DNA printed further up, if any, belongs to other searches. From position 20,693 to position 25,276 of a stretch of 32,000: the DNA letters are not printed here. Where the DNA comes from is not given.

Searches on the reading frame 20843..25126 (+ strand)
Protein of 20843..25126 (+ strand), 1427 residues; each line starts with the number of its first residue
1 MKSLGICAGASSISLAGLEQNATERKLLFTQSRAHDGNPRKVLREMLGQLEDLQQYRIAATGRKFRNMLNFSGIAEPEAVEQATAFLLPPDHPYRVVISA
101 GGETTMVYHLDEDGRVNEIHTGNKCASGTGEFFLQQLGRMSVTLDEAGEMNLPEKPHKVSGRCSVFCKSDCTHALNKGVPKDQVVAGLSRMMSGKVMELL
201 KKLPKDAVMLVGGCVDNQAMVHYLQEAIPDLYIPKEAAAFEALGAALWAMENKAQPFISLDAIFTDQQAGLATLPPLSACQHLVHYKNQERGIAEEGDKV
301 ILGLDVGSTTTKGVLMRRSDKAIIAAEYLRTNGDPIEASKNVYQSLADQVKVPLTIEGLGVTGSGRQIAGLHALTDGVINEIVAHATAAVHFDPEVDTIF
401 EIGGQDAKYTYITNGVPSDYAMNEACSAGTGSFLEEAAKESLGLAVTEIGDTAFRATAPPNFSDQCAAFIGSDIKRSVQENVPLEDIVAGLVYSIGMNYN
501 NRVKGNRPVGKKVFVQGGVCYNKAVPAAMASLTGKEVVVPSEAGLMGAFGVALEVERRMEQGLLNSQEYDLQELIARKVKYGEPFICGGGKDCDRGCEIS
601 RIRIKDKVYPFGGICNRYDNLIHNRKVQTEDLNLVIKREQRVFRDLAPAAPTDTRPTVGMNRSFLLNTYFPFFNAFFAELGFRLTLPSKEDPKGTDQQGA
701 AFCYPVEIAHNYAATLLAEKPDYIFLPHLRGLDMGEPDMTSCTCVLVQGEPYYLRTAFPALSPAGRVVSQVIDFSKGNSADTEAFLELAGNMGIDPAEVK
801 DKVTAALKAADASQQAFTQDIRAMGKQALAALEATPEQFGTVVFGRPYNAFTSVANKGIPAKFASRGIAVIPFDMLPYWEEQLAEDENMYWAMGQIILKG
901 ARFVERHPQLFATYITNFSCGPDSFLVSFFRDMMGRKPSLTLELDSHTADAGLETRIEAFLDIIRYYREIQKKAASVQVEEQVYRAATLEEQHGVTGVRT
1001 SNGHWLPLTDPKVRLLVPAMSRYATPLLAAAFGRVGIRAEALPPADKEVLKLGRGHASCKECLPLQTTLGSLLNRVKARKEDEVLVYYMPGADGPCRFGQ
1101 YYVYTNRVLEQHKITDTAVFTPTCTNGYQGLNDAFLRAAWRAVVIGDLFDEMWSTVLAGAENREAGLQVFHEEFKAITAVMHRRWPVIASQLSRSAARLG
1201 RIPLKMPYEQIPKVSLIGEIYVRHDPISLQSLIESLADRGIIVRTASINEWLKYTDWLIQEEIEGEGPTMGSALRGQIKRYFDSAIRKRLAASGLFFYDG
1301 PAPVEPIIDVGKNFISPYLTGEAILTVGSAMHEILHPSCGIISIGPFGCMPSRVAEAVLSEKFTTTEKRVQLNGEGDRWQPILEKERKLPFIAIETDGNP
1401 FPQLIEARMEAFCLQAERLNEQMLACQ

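Call 59: search_protein_families(library=pfam, proteins=[window:20843-25126:+], max_evalue=0.001)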
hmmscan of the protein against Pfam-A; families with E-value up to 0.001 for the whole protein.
window:20843-25126:+ (1427 aa): 3 families
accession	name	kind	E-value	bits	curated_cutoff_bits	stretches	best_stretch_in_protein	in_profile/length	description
PF01869.26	BcrAD_BadFG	-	2.5e-57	194.9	31.5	2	302-553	1-269/271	BadF/BadG/BcrA/BcrD ATPase family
PF09989.15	DUF2229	-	5.3e-45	154.1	29.4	1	657-876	1-218/218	CoA enzyme activase uncharacterised domain (DUF2229)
PF02782.22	FGGY_C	-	5.3e-06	26.8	27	0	452-553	93-192/198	FGGY family of carbohydrate kinases, C-terminal domain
